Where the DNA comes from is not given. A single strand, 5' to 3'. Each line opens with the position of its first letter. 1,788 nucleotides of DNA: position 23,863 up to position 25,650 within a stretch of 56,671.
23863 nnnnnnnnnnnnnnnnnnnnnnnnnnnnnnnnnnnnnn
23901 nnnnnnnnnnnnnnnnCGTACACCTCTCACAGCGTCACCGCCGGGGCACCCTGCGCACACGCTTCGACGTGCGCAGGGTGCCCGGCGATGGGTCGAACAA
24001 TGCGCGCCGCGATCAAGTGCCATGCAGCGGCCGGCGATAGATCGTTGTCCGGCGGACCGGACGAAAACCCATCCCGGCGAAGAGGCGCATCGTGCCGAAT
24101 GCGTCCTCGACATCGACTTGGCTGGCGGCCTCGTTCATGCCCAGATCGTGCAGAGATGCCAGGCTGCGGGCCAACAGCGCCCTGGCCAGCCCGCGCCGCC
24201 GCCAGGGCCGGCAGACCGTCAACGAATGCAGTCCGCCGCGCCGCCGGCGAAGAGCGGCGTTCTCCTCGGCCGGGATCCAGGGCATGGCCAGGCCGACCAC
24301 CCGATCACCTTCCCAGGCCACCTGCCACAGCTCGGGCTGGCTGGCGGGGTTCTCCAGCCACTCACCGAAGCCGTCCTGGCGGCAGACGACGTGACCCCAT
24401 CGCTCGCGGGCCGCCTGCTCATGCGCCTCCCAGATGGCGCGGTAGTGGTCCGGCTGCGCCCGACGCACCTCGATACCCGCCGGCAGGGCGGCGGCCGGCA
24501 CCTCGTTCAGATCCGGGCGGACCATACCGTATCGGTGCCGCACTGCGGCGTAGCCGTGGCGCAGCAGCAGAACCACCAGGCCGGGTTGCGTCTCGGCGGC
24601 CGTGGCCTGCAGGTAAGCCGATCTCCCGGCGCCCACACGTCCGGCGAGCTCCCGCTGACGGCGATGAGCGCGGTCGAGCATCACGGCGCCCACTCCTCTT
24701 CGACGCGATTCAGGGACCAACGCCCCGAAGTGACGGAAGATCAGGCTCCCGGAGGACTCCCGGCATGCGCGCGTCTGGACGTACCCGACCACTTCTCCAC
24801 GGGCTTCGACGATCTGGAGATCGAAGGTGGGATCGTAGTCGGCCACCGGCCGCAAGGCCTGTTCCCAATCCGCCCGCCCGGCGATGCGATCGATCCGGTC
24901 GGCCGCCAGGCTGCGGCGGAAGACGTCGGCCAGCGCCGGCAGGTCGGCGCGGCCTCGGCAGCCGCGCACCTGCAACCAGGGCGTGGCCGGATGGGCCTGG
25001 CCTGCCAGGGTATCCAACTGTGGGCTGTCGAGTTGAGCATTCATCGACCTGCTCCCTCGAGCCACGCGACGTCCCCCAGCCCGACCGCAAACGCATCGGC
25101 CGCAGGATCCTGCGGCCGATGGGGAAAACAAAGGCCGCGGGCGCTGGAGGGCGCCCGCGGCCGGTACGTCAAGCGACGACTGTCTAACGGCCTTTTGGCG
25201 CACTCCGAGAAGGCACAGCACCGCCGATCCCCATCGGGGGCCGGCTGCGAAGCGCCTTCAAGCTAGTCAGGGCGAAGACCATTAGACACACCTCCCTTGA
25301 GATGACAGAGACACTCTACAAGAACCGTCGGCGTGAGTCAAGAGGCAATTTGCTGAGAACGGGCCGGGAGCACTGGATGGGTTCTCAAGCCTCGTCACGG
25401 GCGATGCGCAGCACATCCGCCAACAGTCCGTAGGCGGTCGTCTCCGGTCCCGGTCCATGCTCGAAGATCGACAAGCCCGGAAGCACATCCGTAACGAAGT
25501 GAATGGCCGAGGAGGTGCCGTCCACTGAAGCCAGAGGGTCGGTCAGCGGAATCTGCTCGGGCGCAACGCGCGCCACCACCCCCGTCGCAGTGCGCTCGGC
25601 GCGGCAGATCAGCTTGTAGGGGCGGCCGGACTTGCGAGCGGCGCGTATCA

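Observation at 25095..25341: Self-contained promoter / sORF-or-structured-leader / terminator / palindrome cassette gating the GNAT operon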

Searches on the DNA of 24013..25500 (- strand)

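Call 4: search_rna_families(source=window, start=24900, end=25500, threshold=evalue, max_evalue=10, show_alignments=3)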
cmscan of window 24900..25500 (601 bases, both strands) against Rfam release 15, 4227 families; matches with E-value up to 10: 6.
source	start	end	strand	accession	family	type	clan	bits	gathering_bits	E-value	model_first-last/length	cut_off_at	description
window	25090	25165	-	RF03034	nrdJ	Gene; sRNA;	-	27.6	40.3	0.0042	1-80/80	no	nrdJ RNA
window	25090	25167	+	RF02235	asX1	Gene; sRNA;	-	23.9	70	0.23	1-115/115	no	Xanthomonadaceae sRNA asX1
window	25096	25119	+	RF00453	Cardiovirus_CRE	Cis-reg;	-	16.4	37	5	1-33/33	no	Cardiovirus cis-acting replication element (CRE)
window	25091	25124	-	RF04011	mir-8515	Gene; miRNA;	-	15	100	7.1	1-92/92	no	mir-8515 microRNA precursor family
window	25077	25137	-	RF00567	SNORD17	Gene; snRNA; snoRNA; CD-box;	-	13.9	45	0.53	93-156/238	no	Small nucleolar RNA SNORD17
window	25092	25166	+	RF02879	MH_s10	Gene; sRNA;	-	13.1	81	6.8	1-143/143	no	Mesorhizobail RNA 10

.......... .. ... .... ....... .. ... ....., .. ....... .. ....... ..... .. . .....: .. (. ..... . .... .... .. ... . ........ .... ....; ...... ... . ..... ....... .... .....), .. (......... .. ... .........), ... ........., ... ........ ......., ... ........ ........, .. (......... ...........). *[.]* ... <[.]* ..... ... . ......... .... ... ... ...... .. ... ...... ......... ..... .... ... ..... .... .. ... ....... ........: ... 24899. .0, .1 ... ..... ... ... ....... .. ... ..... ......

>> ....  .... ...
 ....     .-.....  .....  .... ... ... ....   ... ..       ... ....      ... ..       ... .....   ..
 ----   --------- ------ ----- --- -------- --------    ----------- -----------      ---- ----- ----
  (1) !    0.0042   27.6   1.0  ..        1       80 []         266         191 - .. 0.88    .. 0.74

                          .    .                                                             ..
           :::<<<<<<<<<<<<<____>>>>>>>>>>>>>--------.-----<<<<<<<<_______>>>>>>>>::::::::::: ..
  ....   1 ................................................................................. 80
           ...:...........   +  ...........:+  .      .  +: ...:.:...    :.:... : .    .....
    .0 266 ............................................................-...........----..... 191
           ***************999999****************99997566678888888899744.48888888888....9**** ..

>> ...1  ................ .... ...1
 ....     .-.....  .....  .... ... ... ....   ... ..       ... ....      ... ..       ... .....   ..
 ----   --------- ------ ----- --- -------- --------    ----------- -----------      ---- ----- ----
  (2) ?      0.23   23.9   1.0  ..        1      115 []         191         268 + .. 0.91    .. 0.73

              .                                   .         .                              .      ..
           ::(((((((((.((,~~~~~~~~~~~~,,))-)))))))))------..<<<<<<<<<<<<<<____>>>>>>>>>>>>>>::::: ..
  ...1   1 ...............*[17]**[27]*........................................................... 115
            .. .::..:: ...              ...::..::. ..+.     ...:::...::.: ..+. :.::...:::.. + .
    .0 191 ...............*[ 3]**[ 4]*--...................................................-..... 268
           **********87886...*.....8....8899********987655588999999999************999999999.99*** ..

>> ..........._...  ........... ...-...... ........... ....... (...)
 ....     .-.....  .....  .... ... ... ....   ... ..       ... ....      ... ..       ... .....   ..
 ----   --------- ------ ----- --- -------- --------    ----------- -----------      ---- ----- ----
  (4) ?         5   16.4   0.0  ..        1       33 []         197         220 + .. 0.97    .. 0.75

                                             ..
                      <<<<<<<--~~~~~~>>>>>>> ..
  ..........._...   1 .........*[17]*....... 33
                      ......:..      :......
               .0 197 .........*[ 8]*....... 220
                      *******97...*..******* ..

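Call 12: search_dna_similar(query=window:25040-25390:-, collection=plasmids, mode=distant)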
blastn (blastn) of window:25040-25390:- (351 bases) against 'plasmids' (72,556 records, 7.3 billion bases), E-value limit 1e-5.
No match.

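Call 19: search_rna_families(sources=[L013, L005, L009, L017], threshold=gathering)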
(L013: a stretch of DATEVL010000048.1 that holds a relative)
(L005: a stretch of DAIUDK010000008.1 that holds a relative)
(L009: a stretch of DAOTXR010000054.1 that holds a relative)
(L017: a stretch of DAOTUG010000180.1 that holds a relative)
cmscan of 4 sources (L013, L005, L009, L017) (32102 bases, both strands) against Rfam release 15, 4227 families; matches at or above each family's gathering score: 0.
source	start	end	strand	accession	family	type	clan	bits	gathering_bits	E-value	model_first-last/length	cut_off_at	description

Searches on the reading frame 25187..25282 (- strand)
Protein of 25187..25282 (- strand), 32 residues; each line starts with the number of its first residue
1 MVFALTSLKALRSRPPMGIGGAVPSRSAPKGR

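Call 28: search_protein_families(library=ncbifam, max_evalue=10, proteins=[window:25187-25282:-])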
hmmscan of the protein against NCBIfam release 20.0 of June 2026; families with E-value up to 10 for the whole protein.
seq(32 aa): 0 families

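Call 29: search_protein_families(library=pfam, max_evalue=10, proteins=[window:25187-25282:-])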
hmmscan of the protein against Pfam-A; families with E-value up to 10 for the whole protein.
seq(32 aa): 1 family
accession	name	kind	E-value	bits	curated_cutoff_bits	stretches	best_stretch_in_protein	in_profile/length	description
PF16905.10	GPHH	-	0.051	13.9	26.8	1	12-28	28-44/54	Voltage-dependent L-type calcium channel, IQ-associated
